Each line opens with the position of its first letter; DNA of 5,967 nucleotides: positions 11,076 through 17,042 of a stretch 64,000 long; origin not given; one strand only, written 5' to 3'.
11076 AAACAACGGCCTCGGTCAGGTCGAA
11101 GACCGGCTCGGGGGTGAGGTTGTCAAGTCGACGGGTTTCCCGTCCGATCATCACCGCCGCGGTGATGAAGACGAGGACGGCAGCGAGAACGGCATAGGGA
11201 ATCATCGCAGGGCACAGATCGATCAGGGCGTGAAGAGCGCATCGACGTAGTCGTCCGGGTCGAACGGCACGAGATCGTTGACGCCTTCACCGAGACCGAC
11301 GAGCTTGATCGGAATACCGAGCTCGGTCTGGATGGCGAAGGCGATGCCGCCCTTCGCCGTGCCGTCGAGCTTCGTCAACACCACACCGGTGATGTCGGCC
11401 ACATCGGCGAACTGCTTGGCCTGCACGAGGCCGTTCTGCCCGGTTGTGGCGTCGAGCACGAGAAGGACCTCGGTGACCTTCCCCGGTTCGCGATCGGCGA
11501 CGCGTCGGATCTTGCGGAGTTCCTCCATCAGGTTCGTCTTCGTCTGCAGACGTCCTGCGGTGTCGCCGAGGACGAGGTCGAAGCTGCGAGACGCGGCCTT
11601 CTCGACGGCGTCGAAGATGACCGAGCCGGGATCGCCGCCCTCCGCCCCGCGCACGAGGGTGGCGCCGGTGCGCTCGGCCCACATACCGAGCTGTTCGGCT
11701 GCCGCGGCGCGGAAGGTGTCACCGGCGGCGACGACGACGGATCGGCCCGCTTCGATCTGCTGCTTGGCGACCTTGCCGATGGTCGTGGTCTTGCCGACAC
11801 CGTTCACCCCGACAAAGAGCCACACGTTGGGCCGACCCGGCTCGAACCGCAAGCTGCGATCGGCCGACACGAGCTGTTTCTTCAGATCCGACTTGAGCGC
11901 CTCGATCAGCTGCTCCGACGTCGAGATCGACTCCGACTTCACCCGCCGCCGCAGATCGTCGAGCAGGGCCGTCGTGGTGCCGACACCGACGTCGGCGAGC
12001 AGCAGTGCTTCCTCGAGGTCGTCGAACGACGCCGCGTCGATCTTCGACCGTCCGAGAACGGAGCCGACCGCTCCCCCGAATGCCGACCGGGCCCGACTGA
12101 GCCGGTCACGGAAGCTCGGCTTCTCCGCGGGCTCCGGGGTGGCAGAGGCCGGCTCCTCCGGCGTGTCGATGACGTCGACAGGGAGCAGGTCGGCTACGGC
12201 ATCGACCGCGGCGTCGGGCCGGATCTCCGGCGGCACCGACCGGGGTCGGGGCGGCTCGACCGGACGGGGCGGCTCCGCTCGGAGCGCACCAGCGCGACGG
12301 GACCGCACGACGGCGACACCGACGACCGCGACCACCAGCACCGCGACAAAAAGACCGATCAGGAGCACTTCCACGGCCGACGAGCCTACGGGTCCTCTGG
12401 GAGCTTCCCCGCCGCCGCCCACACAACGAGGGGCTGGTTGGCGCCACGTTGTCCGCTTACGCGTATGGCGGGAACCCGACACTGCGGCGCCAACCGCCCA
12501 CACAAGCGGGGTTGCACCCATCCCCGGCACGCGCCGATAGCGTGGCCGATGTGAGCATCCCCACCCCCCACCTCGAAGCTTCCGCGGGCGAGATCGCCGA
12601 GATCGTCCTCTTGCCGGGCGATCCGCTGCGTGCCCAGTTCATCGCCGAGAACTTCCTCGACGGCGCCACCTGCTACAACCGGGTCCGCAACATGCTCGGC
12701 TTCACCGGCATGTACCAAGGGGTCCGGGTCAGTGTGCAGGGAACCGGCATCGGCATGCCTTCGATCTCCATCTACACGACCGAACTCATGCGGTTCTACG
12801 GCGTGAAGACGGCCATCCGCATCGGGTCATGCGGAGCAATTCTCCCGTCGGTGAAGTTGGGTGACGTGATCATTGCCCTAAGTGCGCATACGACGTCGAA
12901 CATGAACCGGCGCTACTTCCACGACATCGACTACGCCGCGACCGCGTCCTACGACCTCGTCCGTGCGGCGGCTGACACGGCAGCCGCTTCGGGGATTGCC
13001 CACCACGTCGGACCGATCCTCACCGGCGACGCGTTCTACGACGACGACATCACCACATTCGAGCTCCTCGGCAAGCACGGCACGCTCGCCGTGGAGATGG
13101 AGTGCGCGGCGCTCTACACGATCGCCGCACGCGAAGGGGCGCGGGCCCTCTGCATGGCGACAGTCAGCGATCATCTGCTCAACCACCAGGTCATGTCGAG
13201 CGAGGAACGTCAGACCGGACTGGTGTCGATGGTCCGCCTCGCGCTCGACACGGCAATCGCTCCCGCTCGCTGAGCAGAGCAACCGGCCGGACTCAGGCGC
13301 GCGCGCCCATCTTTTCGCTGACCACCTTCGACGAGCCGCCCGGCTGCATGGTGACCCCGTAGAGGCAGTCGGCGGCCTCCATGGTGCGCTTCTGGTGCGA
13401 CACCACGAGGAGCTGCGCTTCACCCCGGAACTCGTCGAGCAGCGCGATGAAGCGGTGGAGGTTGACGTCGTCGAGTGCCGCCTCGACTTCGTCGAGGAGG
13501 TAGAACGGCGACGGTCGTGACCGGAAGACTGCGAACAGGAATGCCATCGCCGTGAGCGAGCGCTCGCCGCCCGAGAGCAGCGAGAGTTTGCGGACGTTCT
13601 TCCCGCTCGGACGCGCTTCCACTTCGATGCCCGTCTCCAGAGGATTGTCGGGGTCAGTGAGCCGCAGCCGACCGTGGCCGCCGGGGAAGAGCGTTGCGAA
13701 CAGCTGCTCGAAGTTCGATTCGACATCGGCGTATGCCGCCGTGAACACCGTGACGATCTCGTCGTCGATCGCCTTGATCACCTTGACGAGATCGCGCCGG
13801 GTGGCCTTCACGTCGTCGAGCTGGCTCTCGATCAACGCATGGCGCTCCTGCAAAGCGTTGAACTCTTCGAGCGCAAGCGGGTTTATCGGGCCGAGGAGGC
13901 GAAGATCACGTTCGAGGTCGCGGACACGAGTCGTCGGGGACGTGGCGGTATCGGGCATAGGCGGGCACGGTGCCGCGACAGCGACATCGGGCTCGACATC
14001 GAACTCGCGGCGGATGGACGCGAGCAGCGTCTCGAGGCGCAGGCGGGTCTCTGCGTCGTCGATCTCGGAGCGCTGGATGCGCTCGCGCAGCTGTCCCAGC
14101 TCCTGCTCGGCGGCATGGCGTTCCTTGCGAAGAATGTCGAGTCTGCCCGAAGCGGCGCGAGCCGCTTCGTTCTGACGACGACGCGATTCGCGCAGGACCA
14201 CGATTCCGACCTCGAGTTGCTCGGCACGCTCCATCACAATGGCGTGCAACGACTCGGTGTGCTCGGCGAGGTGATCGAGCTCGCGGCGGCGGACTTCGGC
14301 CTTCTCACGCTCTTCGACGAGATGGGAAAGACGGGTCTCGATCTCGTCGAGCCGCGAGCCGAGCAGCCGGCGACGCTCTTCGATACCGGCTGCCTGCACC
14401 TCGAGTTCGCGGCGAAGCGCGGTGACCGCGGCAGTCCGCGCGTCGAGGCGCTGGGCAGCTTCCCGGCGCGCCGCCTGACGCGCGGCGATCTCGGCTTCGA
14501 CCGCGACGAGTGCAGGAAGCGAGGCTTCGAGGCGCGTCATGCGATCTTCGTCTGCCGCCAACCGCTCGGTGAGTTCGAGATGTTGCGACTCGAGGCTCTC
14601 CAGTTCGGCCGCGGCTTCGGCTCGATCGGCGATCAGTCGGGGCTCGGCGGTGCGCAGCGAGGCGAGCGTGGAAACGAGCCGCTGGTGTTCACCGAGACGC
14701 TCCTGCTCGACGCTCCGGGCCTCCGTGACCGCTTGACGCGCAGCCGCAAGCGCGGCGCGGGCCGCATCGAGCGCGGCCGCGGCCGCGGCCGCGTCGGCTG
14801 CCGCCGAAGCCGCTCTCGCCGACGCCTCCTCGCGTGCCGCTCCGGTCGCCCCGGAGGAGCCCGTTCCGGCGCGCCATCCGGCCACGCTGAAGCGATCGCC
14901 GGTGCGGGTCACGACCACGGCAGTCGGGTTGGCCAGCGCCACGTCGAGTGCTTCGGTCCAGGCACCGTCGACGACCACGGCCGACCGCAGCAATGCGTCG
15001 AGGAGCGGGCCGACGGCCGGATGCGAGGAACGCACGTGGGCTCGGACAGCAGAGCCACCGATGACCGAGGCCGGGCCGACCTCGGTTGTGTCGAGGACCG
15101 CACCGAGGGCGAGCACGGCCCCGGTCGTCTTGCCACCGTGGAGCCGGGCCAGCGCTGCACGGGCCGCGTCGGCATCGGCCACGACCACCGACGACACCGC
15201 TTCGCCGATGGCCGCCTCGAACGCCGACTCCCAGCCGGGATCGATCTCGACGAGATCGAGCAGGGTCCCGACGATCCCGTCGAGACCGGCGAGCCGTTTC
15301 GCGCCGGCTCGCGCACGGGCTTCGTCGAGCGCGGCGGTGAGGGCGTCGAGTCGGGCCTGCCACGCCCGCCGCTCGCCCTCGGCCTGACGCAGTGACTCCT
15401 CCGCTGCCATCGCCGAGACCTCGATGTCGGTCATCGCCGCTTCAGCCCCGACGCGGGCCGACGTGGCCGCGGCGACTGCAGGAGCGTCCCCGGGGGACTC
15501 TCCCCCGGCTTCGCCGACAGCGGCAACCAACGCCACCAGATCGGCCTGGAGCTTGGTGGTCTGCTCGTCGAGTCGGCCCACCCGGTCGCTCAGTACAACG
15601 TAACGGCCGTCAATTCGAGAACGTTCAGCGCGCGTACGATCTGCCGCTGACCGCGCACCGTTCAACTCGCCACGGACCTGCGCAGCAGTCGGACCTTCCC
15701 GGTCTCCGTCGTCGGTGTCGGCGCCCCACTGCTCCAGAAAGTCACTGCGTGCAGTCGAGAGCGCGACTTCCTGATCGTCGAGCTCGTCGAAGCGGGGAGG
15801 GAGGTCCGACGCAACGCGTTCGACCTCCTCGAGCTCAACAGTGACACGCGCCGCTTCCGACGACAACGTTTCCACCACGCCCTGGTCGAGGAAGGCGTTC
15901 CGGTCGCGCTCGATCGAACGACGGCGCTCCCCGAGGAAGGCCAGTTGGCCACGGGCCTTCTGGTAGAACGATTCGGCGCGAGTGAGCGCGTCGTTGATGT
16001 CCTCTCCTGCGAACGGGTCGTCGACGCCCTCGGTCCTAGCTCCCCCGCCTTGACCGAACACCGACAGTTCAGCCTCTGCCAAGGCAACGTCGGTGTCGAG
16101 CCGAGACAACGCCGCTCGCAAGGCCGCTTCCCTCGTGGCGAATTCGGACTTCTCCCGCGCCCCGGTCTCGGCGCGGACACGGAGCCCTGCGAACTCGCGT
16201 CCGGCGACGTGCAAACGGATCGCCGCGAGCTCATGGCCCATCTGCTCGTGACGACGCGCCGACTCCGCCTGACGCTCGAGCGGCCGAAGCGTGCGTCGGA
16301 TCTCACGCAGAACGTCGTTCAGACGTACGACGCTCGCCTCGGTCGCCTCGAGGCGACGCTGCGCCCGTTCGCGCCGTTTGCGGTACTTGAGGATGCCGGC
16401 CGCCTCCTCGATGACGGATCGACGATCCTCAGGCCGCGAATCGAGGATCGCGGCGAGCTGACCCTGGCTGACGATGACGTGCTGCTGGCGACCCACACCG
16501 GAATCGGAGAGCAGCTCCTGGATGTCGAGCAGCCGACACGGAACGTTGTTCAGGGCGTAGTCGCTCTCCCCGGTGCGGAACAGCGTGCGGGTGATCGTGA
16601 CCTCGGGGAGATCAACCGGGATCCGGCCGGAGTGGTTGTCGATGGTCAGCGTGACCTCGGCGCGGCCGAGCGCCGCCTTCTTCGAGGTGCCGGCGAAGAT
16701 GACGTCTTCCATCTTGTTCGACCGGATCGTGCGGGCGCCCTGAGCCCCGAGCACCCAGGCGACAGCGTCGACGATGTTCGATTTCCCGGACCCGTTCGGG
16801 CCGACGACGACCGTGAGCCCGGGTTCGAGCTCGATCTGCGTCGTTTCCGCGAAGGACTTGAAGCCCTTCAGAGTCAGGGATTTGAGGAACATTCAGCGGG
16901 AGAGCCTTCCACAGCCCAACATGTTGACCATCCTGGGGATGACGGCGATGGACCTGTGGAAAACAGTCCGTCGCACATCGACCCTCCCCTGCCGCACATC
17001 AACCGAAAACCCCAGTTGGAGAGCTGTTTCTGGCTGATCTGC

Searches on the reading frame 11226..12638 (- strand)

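Call 38: search_protein_families(library=pfam, proteins=[window:11226-12638:-], max_evalue=0.00001)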
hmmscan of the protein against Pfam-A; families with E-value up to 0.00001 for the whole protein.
window:11226-12638:- (471 aa): 2 families
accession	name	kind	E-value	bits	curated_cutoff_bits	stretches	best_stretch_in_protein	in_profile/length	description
PF00448.28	SRP54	-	4.8e-71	238.9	22.7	1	270-469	1-195/196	SRP54-type protein, GTPase domain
PF02881.24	SRP54_N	-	2.2e-14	53.8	22.4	1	187-251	5-74/75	SRP54-type protein, helical bundle domain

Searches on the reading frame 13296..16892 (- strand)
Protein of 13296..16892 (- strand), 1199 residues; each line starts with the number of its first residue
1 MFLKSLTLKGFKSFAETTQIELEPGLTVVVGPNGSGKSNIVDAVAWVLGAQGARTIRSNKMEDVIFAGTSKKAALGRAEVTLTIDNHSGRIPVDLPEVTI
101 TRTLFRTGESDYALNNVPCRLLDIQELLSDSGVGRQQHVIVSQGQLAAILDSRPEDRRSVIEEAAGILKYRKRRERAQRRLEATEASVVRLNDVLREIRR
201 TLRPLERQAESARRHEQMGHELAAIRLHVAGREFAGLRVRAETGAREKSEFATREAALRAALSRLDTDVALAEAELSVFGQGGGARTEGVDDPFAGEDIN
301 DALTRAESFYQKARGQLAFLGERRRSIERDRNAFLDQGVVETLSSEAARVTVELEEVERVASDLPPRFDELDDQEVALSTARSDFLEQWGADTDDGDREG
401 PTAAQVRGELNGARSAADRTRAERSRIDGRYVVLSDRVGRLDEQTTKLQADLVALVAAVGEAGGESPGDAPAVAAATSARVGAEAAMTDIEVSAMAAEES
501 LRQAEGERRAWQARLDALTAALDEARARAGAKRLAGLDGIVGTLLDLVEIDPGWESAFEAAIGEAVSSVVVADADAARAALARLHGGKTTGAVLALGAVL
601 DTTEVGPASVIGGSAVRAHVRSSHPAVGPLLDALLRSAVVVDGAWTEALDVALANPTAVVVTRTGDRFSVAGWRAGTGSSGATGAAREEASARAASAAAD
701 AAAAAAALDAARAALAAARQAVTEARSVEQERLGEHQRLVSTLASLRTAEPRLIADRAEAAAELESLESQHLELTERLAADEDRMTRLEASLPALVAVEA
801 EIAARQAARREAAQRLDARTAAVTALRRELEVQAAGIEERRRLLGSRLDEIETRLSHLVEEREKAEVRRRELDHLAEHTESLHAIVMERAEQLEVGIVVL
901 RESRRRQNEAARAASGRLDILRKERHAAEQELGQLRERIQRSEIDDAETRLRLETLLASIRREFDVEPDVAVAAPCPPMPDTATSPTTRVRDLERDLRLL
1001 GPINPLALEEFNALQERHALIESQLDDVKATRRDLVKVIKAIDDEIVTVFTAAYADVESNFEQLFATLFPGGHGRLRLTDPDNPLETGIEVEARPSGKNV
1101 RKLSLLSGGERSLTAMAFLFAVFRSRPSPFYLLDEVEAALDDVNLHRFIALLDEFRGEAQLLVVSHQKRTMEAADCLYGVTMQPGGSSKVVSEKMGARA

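Call 38: search_protein_families(library=pfam, proteins=[window:13296-16892:-], max_evalue=0.00001)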
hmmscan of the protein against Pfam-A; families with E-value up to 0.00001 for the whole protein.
window:13296-16892:- (1199 aa): 6 families
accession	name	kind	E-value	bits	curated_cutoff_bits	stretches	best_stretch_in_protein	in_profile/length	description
PF02463.25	SMC_N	-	2.1e-68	230.5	40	1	2-1187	1-218/220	RecF/RecN/SMC N terminal domain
PF13476.12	AAA_23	-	1.3e-20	75.3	27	1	5-200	1-195/201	AAA domain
PF13304.12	AAA_21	-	3.7e-14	53.9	27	1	26-61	1-26/304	AAA domain, putative AbiEii toxin, Type IV TA system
PF06470.18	SMC_hinge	-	1.3e-12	48.6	22.5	1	538-642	2-107/116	SMC proteins Flexible Hinge Domain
PF13175.12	AAA_15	-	1.2e-10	42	32.1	1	1-51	1-50/374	AAA ATPase domain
PF13555.12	AAA_29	-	2.3e-07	30.9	27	1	5-59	3-55/61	P-loop containing region of AAA domain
